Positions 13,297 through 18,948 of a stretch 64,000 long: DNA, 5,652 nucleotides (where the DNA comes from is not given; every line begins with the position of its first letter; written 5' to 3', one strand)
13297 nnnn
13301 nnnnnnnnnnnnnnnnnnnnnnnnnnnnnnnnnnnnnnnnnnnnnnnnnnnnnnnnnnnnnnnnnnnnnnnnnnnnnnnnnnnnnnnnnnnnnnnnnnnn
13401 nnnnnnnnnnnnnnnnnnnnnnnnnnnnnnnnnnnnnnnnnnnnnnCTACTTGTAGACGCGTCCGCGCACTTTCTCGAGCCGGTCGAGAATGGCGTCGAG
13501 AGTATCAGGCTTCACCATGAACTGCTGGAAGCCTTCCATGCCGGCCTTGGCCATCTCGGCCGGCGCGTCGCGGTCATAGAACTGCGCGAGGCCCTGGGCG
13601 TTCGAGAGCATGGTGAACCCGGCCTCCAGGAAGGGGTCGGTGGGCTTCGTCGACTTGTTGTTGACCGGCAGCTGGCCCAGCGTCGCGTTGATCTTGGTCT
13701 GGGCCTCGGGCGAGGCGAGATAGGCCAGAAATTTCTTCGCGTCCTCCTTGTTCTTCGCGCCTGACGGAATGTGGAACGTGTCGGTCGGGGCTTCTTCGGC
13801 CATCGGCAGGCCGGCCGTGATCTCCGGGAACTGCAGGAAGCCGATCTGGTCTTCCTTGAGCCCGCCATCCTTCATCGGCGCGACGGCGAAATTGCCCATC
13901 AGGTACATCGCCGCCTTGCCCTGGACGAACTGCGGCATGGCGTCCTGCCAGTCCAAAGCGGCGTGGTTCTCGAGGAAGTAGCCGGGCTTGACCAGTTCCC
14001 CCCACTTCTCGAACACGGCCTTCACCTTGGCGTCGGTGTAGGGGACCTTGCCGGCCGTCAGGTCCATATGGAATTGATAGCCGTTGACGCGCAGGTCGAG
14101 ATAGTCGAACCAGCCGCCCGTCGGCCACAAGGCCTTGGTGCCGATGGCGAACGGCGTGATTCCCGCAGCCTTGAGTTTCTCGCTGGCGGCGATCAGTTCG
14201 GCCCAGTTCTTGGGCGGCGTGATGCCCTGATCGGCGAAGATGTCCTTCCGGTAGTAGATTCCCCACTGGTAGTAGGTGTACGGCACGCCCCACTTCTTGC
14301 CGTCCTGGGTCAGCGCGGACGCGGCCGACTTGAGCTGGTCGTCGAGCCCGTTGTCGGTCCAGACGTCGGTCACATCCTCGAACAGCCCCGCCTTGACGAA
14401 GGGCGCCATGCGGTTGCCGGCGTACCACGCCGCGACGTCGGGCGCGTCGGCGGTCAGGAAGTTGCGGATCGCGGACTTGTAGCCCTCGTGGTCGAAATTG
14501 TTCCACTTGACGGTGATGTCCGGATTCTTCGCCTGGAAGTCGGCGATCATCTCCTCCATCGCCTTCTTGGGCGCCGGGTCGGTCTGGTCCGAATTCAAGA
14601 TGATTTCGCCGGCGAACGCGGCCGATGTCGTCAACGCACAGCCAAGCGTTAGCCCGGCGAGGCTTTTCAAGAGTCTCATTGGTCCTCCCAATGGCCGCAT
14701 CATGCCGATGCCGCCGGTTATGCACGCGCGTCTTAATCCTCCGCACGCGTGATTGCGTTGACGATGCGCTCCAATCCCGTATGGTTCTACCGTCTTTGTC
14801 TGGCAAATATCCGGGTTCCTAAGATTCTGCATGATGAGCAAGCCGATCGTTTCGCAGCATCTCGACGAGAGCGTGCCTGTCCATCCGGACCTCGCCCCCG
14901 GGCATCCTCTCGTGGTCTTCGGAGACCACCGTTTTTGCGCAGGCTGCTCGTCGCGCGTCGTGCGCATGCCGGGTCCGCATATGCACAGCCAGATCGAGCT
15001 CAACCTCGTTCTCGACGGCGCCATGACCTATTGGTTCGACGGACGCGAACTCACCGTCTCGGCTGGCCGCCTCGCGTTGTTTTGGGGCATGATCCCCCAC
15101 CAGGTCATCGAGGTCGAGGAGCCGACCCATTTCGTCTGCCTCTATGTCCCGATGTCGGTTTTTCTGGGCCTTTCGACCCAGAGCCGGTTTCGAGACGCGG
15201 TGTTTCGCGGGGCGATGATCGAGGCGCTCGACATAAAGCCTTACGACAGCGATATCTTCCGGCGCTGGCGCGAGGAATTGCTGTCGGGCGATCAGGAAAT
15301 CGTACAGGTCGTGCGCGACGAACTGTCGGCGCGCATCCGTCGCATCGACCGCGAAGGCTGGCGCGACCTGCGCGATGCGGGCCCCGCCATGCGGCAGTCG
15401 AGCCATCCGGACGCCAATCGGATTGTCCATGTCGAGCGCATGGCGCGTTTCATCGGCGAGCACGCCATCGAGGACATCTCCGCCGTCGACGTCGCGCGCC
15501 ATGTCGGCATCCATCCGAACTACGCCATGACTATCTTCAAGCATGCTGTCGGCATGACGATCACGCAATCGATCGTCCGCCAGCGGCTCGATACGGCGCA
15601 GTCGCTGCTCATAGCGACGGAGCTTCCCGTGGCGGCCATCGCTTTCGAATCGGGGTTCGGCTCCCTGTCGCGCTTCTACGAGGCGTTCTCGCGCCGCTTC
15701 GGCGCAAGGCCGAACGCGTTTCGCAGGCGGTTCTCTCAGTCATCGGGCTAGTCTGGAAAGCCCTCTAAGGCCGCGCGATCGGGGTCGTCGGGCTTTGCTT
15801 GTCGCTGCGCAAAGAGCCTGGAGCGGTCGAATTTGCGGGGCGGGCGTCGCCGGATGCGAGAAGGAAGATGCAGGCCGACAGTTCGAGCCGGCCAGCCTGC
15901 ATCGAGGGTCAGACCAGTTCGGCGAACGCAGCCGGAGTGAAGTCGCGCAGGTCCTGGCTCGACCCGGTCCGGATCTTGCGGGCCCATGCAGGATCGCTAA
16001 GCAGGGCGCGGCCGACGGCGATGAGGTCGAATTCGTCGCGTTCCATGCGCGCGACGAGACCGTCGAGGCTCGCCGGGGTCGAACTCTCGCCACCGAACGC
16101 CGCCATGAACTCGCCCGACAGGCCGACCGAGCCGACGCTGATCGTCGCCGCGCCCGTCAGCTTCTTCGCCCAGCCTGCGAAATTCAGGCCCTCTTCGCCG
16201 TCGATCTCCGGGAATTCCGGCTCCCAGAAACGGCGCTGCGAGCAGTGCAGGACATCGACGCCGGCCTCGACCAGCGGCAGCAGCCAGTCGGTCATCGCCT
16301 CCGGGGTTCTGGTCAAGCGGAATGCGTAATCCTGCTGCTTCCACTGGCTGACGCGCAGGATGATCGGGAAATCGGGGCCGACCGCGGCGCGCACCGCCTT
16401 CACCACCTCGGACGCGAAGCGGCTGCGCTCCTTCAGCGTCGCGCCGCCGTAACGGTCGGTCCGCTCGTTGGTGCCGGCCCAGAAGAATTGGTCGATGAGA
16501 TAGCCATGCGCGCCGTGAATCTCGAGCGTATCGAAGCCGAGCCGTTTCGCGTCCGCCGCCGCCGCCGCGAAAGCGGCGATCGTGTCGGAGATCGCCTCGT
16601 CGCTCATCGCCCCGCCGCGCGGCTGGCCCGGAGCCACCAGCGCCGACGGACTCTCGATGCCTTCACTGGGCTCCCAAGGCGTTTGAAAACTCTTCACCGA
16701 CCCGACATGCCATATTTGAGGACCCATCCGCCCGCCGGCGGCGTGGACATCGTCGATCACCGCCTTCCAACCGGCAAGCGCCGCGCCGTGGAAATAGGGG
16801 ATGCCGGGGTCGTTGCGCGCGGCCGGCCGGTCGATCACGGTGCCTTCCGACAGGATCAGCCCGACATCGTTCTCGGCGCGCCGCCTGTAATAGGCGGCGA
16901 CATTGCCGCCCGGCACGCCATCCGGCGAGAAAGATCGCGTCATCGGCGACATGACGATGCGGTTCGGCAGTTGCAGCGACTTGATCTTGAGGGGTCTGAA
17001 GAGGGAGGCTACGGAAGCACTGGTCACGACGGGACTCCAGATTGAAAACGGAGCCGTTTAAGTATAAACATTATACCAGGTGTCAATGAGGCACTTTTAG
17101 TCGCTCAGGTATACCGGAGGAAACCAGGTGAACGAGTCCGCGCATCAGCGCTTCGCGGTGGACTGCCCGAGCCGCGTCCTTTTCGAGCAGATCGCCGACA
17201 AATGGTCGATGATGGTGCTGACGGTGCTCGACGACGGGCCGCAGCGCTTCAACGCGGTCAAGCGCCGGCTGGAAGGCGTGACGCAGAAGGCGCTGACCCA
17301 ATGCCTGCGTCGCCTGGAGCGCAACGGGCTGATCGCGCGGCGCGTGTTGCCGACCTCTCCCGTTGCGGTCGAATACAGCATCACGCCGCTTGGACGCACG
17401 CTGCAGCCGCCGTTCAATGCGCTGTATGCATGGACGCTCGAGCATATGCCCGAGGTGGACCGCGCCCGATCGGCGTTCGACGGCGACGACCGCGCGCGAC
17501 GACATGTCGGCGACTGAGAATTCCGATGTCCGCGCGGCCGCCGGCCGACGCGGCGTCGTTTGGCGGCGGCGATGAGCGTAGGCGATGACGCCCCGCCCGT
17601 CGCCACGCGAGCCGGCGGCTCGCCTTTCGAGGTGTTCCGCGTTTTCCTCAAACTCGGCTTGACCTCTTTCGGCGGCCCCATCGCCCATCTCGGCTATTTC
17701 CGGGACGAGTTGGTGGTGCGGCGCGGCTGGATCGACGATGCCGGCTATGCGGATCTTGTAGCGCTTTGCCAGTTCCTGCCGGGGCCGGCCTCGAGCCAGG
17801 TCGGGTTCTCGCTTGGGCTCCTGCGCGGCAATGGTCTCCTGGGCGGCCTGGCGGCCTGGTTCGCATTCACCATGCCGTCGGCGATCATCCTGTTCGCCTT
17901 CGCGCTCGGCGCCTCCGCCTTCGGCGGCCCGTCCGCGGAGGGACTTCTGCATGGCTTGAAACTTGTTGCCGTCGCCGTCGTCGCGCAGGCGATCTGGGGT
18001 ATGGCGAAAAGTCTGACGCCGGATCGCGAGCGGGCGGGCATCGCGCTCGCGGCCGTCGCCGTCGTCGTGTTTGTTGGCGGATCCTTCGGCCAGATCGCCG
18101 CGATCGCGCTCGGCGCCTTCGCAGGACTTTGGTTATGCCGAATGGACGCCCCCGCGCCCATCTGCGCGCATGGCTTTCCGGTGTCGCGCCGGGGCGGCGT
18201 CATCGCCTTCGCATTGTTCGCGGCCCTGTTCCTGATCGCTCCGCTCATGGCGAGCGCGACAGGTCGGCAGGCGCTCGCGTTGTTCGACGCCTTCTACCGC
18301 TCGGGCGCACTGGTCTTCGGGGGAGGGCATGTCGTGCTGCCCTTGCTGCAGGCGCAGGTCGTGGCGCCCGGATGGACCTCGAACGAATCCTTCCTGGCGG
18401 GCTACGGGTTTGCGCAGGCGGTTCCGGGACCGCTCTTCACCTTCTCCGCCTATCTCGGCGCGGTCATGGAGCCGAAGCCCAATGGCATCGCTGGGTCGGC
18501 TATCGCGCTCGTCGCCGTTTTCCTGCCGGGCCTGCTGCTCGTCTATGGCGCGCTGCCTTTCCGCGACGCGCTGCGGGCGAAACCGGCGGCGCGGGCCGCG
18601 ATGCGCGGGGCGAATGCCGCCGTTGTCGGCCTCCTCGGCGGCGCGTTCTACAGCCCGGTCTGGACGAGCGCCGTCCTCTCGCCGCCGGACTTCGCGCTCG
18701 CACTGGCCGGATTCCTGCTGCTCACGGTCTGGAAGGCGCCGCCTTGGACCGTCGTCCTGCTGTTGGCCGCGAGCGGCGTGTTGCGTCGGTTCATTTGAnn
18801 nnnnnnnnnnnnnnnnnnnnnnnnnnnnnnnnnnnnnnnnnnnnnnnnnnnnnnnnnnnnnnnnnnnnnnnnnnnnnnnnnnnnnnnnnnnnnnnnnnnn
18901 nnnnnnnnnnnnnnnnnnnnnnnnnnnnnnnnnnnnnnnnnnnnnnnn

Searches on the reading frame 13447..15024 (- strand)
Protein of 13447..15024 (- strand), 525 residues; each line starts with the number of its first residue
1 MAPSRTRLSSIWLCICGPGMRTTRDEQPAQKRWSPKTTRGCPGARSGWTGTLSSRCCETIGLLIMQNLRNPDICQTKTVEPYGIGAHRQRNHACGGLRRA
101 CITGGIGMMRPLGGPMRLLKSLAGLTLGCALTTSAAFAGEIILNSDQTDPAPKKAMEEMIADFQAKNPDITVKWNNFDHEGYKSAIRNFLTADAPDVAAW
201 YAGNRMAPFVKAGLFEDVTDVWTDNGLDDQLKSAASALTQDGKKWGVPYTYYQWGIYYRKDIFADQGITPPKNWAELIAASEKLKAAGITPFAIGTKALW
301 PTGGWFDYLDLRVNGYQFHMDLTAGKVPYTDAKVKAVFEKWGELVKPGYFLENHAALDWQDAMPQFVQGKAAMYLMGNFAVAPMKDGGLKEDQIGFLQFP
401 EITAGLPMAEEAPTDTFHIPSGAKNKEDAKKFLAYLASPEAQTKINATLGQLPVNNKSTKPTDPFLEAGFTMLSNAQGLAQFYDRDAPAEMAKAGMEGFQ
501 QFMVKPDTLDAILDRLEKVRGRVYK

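Call 11: search_protein_families(library=pfam, proteins=[window:13447-15024:-], max_evalue=0.0001)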
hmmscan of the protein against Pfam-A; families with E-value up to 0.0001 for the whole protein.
window:13447-15024:- (525 aa): 4 families
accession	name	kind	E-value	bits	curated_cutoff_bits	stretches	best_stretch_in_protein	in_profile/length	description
PF01547.30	SBP_bac_1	-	1.4e-45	157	26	1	153-442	7-306/307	Bacterial extracellular solute-binding protein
PF13416.11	SBP_bac_8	-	1.5e-31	110.7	27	1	158-460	1-267/279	Bacterial extracellular solute-binding protein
PF13343.11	SBP_bac_6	-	2.9e-07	30.6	24.6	0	201-278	16-87/245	Bacterial extracellular solute-binding protein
PF13531.11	SBP_bac_11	-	8.6e-07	29.4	25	1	150-445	7-221/227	Bacterial extracellular solute-binding protein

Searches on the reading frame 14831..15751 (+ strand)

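Call 11: search_protein_families(library=pfam, proteins=[window:14831-15751:+], max_evalue=0.0001)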
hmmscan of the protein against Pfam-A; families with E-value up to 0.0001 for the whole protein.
window:14831-15751:+ (306 aa): 4 families
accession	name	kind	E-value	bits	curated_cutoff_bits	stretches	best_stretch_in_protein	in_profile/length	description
PF12833.13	HTH_18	-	2.1e-19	70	33.6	1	222-300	2-80/80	Helix-turn-helix domain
PF00165.29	HTH_AraC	-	7.5e-13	48.7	26.6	2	261-298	2-41/42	Bacterial regulatory helix-turn-helix proteins, AraC family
PF07883.17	Cupin_2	-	1.2e-08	34.9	27.2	1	47-105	11-70/70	Cupin domain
PF02311.25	AraC_binding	-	4.1e-07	30.2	21.1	1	48-114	17-84/135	AraC-like ligand binding domain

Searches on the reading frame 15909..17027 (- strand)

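Call 11: search_protein_families(library=pfam, proteins=[window:15909-17027:-], max_evalue=0.0001)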
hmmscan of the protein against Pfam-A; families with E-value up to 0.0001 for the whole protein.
window:15909-17027:- (372 aa): 1 family
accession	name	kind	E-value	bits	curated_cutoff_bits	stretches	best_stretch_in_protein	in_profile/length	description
PF00724.26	Oxidored_FMN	-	2.3e-56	192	27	1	8-231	1-230/342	NADH:flavin oxidoreductase / NADH oxidase family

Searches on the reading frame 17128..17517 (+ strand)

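Call 11: search_protein_families(library=pfam, proteins=[window:17128-17517:+], max_evalue=0.0001)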
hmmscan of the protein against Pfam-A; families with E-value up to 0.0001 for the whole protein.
window:17128-17517:+ (129 aa): 1 family
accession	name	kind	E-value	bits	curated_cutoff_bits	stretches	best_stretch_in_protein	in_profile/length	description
PF01638.23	HxlR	-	8.9e-26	90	20.8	1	22-109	2-89/91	HxlR-like helix-turn-helix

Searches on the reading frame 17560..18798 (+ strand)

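Call 11: search_protein_families(library=pfam, proteins=[window:17560-18798:+], max_evalue=0.0001)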
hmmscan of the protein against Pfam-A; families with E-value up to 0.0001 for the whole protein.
window:17560-18798:+ (412 aa): 1 family
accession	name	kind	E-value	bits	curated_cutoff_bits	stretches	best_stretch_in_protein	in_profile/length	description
PF02417.20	Chromate_transp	-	1.7e-71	240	28.6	2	23-190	1-166/166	Chromate transporter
